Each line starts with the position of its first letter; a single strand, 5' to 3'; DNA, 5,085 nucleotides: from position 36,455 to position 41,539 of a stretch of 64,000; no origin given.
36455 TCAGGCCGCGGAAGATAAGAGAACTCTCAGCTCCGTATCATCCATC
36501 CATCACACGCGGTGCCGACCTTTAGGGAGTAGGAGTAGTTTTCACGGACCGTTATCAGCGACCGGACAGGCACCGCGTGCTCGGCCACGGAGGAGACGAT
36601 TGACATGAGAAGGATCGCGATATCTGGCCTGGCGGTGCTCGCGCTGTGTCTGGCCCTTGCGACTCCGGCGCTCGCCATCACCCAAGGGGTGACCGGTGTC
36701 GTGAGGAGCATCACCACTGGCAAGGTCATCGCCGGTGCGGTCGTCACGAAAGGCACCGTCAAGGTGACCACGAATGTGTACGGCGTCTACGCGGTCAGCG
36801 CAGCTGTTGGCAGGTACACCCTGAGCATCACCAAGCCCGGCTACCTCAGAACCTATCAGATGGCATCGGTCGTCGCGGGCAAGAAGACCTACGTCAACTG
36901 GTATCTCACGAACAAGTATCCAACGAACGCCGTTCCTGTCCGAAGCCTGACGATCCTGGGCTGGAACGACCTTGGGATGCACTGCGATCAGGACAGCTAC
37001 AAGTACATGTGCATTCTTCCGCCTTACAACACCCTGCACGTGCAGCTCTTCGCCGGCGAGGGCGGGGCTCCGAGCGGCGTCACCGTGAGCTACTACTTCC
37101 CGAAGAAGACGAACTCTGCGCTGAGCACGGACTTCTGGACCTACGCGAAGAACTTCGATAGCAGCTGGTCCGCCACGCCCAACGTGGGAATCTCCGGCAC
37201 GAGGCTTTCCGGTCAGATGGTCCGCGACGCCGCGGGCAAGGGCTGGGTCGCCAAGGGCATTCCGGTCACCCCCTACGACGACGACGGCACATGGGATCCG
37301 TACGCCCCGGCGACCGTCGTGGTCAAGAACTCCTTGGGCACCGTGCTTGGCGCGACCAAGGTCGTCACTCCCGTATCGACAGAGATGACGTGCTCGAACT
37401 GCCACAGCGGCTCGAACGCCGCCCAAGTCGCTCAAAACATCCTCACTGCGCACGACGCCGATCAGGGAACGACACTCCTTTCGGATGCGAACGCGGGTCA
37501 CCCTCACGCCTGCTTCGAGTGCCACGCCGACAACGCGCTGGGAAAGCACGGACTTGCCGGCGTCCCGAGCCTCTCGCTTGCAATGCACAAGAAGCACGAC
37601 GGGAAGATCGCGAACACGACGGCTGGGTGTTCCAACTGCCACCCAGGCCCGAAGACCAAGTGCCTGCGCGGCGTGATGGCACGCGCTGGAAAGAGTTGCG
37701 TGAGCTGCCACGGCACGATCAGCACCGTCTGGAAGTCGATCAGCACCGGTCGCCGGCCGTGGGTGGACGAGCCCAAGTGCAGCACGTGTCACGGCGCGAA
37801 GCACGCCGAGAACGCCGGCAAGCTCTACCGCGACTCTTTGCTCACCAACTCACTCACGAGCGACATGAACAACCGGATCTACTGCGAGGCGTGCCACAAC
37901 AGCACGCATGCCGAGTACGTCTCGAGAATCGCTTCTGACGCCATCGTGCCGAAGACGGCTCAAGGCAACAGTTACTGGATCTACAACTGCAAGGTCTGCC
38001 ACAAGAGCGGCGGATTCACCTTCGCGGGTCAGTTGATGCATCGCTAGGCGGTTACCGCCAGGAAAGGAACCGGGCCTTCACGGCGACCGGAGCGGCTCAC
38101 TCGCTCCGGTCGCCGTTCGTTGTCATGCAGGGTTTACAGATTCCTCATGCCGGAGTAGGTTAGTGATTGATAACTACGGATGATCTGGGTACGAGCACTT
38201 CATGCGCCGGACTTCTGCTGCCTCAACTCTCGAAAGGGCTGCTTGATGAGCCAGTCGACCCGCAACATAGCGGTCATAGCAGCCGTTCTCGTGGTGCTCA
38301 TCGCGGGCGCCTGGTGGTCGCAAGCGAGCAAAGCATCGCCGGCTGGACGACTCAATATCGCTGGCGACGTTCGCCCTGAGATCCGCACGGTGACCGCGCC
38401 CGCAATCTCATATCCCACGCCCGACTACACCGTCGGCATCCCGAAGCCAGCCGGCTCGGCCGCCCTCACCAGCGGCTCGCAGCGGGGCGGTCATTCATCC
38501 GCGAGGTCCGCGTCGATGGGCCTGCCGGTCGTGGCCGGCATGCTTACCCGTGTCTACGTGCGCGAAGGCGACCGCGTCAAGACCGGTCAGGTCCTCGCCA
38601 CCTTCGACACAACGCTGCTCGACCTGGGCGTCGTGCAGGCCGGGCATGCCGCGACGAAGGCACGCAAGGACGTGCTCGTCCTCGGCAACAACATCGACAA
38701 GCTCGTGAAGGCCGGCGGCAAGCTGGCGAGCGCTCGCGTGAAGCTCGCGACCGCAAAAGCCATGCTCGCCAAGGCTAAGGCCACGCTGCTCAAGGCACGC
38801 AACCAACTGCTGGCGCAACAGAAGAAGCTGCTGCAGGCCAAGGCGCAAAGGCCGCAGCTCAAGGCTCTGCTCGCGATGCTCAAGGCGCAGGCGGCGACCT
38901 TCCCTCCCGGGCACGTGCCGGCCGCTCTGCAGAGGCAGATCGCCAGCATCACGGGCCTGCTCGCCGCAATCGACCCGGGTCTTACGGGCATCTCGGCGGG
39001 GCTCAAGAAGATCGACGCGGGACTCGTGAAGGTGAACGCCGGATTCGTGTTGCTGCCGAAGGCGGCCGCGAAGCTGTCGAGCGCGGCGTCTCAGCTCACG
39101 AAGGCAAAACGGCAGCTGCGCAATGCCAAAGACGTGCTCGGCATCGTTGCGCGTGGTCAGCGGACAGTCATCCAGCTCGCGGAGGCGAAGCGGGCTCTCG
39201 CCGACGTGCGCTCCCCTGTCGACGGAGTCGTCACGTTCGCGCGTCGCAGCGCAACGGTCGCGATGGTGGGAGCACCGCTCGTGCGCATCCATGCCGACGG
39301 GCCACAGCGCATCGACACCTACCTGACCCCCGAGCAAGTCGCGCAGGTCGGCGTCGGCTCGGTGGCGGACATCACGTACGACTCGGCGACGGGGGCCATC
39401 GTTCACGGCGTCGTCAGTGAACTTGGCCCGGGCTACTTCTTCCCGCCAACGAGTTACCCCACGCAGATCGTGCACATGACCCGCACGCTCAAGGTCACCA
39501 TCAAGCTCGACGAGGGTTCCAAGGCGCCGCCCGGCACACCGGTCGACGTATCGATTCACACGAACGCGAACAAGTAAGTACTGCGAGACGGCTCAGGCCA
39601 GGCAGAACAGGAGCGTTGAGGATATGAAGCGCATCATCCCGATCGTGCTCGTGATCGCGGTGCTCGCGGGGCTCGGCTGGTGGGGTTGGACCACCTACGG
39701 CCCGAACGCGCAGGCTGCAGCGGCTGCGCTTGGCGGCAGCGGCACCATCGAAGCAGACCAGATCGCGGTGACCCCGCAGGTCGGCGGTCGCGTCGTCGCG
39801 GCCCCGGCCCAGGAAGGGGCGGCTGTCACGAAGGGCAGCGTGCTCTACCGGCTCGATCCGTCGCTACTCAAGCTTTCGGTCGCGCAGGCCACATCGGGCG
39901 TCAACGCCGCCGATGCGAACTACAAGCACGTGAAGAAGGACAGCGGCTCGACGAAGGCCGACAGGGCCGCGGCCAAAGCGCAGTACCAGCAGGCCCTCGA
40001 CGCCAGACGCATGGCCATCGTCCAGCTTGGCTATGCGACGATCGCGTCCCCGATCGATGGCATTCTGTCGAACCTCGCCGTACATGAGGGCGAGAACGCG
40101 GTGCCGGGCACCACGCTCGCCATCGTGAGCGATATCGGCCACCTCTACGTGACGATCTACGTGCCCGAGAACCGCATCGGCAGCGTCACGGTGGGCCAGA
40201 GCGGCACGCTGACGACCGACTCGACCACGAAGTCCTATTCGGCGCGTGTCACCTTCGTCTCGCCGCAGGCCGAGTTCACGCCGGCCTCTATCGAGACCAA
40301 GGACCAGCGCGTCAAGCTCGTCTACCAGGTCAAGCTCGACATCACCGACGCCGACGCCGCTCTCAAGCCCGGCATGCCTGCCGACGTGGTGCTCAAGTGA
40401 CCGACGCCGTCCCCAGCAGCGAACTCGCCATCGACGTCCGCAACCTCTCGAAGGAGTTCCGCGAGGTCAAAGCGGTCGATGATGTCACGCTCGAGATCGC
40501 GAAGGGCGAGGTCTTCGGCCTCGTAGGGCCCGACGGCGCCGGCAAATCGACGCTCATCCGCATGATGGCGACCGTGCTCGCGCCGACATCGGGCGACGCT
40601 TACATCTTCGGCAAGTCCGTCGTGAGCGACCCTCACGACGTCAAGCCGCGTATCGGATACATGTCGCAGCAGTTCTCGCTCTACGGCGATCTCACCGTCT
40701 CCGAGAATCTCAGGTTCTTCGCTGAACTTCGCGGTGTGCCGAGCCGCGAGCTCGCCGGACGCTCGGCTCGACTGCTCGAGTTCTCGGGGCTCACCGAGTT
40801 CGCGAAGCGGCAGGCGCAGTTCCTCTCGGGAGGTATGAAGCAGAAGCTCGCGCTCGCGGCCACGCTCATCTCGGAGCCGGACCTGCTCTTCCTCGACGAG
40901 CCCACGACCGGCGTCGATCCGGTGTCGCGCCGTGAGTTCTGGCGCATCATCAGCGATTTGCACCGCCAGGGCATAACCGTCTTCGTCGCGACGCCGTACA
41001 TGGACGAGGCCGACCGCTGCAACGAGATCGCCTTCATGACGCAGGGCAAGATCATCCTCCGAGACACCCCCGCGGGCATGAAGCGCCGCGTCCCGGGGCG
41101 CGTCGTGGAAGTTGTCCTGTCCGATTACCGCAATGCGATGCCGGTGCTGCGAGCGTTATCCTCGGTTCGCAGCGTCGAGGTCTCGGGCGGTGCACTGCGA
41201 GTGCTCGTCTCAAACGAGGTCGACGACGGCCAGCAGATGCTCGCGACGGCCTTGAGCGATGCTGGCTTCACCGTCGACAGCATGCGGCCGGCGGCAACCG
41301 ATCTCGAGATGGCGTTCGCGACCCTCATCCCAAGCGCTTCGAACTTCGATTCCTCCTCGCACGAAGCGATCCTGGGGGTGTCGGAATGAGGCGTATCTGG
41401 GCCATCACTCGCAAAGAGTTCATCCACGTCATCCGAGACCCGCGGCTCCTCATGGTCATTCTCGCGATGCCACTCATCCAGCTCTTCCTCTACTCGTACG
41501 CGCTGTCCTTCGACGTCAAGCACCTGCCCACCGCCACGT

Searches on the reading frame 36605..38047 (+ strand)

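Call 25: search_protein_families(library=pfam, proteins=[window:36605-38047:+], max_evalue=0.001)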
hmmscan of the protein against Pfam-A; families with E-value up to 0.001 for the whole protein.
window:36605-38047:+ (480 aa): 3 families
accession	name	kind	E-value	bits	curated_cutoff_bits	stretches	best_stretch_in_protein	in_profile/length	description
PF14522.11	Cytochrome_C7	-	1.8e-10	40.9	24.8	0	390-467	14-67/67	Cytochrome c7 and related cytochrome c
PF22113.1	Mtrc-MtrF_II-IV_dom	-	5.9e-07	29.6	30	1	390-470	82-167/176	Outer membrane cytochrome MtrC/MtrF-like, domains II/IV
PF14537.11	Cytochrom_c3_2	-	2.9e-05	24.9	25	0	340-432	7-79/79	Cytochrome c3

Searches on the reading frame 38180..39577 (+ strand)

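Call 25: search_protein_families(library=pfam, proteins=[window:38180-39577:+], max_evalue=0.001)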
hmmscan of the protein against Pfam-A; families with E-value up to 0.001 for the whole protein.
window:38180-39577:+ (465 aa): 3 families
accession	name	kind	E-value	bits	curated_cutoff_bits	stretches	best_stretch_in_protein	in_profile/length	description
PF13533.13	Biotin_lipoyl_2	-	4.1e-09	36.5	29.8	1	118-143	7-32/32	Biotin-lipoyl like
PF13437.12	HlyD_3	-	1.8e-06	29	22.2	1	343-446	2-96/106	HlyD family secretion protein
PF16576.10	HlyD_D23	-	0.00021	21.1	30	0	297-443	61-201/214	Barrel-sandwich domain of CusB or HlyD membrane-fusion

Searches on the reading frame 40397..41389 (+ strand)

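Call 32: search_protein_families(library=pfam, proteins=[window:40397-41389:+], max_evalue=0.001)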
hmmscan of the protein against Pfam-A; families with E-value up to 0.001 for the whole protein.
window:40397-41389:+ (330 aa): 4 families
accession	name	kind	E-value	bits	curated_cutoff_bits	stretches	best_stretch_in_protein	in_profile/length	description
PF00005.33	ABC_tran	-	4.9e-30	105.3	25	1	28-171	2-137/137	ABC transporter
PF13304.12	AAA_21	-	2.8e-12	47.7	27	1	106-199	220-297/304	AAA domain, putative AbiEii toxin, Type IV TA system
PF13555.12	AAA_29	-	3e-05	24.1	27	1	28-65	13-50/61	P-loop containing region of AAA domain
PF02463.25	SMC_N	-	0.00048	20.1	40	0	29-218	17-218/220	RecF/RecN/SMC N terminal domain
